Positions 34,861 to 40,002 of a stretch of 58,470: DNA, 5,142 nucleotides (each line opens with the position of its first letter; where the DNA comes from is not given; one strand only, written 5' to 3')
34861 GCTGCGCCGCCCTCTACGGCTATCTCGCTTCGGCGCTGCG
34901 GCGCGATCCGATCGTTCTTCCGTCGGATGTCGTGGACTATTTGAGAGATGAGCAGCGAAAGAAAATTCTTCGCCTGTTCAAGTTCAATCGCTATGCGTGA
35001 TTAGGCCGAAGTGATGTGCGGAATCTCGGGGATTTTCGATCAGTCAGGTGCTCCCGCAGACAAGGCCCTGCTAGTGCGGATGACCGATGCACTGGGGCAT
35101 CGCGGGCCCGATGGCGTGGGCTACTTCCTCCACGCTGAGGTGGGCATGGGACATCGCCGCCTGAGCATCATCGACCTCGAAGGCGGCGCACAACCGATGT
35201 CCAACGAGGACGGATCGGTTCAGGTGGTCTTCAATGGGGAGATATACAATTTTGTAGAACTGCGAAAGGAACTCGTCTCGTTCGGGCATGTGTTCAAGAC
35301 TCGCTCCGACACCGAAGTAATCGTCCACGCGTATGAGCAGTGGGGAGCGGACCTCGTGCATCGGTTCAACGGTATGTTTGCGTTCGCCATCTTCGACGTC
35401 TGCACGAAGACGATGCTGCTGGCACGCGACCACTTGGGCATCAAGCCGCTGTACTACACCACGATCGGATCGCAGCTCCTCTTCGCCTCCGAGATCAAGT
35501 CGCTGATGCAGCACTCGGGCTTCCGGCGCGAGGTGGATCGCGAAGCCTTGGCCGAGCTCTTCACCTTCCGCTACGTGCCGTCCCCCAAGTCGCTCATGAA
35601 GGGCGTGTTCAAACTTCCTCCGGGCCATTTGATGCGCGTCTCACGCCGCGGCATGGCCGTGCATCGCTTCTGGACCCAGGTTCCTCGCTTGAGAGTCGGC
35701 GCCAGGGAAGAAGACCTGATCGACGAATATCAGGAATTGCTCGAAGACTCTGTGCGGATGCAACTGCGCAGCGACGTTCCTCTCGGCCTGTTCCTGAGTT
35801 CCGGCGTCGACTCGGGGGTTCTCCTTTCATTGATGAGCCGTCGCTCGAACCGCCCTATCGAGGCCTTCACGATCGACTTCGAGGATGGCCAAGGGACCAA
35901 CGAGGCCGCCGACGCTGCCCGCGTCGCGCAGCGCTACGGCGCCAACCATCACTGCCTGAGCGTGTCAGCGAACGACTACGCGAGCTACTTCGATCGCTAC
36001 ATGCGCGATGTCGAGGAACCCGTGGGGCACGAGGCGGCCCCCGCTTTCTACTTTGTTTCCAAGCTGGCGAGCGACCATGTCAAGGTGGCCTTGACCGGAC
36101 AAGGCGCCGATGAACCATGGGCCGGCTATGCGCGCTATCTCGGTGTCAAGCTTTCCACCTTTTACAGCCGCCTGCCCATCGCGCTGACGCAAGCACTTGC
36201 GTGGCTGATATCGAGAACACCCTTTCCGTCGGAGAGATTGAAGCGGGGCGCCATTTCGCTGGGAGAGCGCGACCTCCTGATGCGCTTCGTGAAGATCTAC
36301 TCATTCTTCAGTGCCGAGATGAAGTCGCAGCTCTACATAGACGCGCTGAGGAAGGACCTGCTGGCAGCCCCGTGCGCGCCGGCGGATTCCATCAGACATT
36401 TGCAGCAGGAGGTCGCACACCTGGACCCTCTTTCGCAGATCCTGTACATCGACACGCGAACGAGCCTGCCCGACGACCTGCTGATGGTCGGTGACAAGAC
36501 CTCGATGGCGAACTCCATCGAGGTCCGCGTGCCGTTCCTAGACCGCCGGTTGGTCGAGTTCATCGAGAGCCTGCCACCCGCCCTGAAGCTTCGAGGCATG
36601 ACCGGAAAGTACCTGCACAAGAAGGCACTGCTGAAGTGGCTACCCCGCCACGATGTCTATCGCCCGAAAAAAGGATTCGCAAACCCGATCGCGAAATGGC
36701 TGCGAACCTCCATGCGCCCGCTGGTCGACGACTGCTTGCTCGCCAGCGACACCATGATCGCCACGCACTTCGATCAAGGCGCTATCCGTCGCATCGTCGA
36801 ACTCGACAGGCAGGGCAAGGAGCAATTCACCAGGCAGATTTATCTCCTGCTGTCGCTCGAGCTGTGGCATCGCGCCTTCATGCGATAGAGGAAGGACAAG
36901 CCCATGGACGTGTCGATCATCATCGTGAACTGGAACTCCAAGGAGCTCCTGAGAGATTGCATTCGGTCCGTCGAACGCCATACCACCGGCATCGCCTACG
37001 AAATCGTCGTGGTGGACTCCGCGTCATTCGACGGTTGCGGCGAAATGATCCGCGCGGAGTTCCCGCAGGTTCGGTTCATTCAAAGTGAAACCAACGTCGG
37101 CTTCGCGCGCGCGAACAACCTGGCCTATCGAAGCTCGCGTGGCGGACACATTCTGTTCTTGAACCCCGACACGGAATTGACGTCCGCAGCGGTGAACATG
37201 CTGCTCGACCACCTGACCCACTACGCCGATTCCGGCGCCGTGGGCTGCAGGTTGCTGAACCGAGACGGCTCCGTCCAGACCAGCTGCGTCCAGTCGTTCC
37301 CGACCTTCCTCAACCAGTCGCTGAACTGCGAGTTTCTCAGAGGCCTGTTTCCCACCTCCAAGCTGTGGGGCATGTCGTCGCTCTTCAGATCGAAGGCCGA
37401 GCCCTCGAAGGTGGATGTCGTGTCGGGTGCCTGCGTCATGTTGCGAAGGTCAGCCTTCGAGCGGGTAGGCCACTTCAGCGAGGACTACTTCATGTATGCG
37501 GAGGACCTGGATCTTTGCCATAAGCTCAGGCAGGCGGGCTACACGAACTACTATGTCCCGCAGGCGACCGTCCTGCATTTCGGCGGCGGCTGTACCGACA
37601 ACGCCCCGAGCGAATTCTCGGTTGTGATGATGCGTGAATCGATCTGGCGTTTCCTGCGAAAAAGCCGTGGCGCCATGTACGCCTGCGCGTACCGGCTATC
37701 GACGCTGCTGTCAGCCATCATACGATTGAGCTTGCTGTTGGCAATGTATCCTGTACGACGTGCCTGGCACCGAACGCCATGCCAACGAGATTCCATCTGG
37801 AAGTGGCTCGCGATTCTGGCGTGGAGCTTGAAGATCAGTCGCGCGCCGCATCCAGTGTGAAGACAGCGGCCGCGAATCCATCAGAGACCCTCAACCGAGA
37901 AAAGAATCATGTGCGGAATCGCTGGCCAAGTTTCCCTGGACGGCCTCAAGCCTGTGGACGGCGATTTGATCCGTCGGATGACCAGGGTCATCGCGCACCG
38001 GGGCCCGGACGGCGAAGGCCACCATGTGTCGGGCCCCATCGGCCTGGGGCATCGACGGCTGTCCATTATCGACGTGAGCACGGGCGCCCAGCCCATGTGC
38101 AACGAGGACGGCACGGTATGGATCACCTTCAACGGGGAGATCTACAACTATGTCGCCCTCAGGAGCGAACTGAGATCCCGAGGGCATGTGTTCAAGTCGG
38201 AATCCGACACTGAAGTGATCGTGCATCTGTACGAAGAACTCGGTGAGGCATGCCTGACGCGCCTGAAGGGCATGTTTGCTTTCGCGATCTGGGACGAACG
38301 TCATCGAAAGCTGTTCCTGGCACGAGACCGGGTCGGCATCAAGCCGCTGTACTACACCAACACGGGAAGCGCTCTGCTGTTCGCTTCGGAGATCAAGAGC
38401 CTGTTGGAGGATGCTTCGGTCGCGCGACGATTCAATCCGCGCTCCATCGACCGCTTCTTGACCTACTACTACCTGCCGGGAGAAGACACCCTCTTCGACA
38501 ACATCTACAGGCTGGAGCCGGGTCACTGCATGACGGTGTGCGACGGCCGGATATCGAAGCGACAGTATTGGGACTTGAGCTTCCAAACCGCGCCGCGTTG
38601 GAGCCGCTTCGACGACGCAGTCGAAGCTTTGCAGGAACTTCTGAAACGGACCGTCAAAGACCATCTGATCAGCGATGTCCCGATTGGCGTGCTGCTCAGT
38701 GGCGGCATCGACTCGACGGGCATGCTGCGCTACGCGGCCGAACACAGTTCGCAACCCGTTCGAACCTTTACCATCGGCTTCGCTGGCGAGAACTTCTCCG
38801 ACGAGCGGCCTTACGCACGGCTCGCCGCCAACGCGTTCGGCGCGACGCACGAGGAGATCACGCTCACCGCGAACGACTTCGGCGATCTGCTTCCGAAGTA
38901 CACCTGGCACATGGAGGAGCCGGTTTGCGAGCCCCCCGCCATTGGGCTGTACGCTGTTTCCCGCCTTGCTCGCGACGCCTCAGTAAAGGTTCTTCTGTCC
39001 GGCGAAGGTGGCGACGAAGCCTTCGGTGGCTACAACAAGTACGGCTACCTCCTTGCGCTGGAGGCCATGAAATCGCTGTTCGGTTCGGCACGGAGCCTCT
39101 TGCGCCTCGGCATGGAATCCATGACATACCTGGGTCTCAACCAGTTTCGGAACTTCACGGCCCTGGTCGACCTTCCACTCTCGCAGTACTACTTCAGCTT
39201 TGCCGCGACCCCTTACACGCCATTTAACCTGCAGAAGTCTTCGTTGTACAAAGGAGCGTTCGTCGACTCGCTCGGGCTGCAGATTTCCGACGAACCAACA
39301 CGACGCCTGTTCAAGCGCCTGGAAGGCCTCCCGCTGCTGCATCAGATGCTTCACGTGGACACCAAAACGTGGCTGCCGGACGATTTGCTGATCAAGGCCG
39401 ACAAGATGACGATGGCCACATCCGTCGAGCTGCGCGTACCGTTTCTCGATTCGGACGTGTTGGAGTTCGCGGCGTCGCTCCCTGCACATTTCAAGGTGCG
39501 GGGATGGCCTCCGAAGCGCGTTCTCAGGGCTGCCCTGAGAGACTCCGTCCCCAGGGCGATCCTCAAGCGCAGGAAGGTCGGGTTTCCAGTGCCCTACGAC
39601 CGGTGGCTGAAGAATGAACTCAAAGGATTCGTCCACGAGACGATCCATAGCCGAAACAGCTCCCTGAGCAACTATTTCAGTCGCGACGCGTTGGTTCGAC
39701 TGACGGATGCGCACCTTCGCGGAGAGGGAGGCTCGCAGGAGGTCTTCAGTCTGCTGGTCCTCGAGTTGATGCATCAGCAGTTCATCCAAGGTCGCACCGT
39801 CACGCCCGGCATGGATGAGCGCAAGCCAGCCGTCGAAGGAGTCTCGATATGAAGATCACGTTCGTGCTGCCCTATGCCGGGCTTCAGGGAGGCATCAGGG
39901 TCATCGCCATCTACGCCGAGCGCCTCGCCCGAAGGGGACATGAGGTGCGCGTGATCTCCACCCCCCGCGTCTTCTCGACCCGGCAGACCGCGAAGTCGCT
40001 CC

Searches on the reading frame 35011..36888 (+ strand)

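Call 13: search_protein_families(library=pfam, proteins=[window:35011-36888:+], max_evalue=0.0001)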
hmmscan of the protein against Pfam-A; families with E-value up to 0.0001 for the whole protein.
window:35011-36888:+ (625 aa): 4 families
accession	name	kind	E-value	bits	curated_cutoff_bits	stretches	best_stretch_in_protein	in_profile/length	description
PF00733.27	Asn_synthase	-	5.7e-88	296.4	21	1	240-621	2-354/354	Asparagine synthase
PF13537.11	GATase_7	-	1.5e-48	164.3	25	1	48-166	1-122/123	Glutamine amidotransferase domain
PF13522.11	GATase_6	-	1.1e-44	152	27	1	33-161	1-130/130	Glutamine amidotransferase domain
PF12481.13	DUF3700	-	6.1e-06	26.3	27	1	71-167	78-177/228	Aluminium induced protein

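Call 74: search_protein_families(library=ncbifam, proteins=[window:35011-36888:+], max_evalue=0.00001)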
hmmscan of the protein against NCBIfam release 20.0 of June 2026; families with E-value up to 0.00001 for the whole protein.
window:35011-36888:+ (625 aa): 9 families
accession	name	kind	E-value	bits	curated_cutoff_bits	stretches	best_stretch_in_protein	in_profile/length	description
TIGR03108.1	eps_aminotran_1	hypoth_equivalog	2.4e-171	571.6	816.9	1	2-618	1-623/628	XrtA/PEP-CTERM system amidotransferase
TIGR01536.1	asn_synth_AEB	equivalog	2.8e-146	488.6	267.1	1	3-556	1-517/517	asparagine synthase (glutamine-hydrolyzing)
TIGR03104.1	trio_amidotrans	equivalog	1e-119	400.5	570.1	2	2-378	1-385/589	N-acetylglutaminylglutamine amidotransferase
NF006949.0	PRK09431.1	equivalog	2e-83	280.8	499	3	2-168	1-168/554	asparagine synthase B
NF033535.1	lass_lactam_cya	exception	5.5e-73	246.6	525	2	2-368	1-374/668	lasso peptide isopeptide bond-forming cyclase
NF033561.1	macrolact_Ik_Al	subfamily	1.3e-18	66.9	300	1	88-623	50-558/561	albusnodin/ikarugamycin family macrolactam cyclase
TIGR01134.1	purF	equivalog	1.8e-13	50.7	350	1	41-179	63-213/432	amidophosphoribosyltransferase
NF001484.0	PRK00331.1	subfamily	2.3e-11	42.8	381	1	42-169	65-202/601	isomerizing glutamine--fructose-6-phosphate transaminase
TIGR01135.1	glmS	equivalog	7.7e-11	41.2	418.05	1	42-169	64-201/607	glutamine--fructose-6-phosphate transaminase (isomerizing)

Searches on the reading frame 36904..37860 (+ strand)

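Call 13: search_protein_families(library=pfam, proteins=[window:36904-37860:+], max_evalue=0.0001)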
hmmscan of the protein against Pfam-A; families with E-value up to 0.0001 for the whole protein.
window:36904-37860:+ (318 aa): 3 families
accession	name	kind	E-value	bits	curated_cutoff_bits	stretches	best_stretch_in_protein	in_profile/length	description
PF00535.33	Glycos_transf_2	-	5.1e-22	79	23.3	1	4-188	1-167/168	Glycosyl transferase family 2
PF13641.12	Glyco_tranf_2_3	-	6.5e-13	49.7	27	1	3-239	3-218/230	Glycosyltransferase like family 2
PF13632.12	Glyco_trans_2_3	-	5.3e-10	39.9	27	1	163-292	62-169/198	Glycosyl transferase family group 2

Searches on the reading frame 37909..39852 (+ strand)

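Call 13: search_protein_families(library=pfam, proteins=[window:37909-39852:+], max_evalue=0.0001)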
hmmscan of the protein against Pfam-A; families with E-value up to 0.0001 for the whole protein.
window:37909-39852:+ (647 aa): 3 families
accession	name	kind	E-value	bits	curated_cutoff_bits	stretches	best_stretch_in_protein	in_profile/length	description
PF00733.27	Asn_synthase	-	1.7e-94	317.8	21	1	241-622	2-353/354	Asparagine synthase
PF13537.11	GATase_7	-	5e-52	175.5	25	1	48-166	1-122/123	Glutamine amidotransferase domain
PF13522.11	GATase_6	-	2.4e-48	163.9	27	1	33-161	1-130/130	Glutamine amidotransferase domain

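Call 74: search_protein_families(library=ncbifam, proteins=[window:37909-39852:+], max_evalue=0.00001)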
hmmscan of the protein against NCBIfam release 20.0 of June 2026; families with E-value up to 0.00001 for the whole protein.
window:37909-39852:+ (647 aa): 9 families
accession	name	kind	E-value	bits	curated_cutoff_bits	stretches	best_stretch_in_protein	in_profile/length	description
TIGR03108.1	eps_aminotran_1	hypoth_equivalog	3.3e-161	538.1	816.9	1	1-623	1-626/628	XrtA/PEP-CTERM system amidotransferase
TIGR01536.1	asn_synth_AEB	equivalog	6.4e-154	513.8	267.1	1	2-559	1-517/517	asparagine synthase (glutamine-hydrolyzing)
TIGR03104.1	trio_amidotrans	equivalog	6.7e-124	414.3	570.1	2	1-381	1-386/589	N-acetylglutaminylglutamine amidotransferase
NF006949.0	PRK09431.1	equivalog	2.8e-98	329.8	499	3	1-177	1-177/554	asparagine synthase B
NF033535.1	lass_lactam_cya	exception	4.3e-84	283.3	525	2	1-405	1-410/668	lasso peptide isopeptide bond-forming cyclase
NF033561.1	macrolact_Ik_Al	subfamily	3e-20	72.4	300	1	109-373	69-332/561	albusnodin/ikarugamycin family macrolactam cyclase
TIGR01135.1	glmS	equivalog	1.9e-15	56.4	418.05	1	39-169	61-201/607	glutamine--fructose-6-phosphate transaminase (isomerizing)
NF001484.0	PRK00331.1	subfamily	4.1e-15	55.2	381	1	37-169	60-202/601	isomerizing glutamine--fructose-6-phosphate transaminase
TIGR01134.1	purF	equivalog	7.6e-13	48.6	350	1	40-170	62-204/432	amidophosphoribosyltransferase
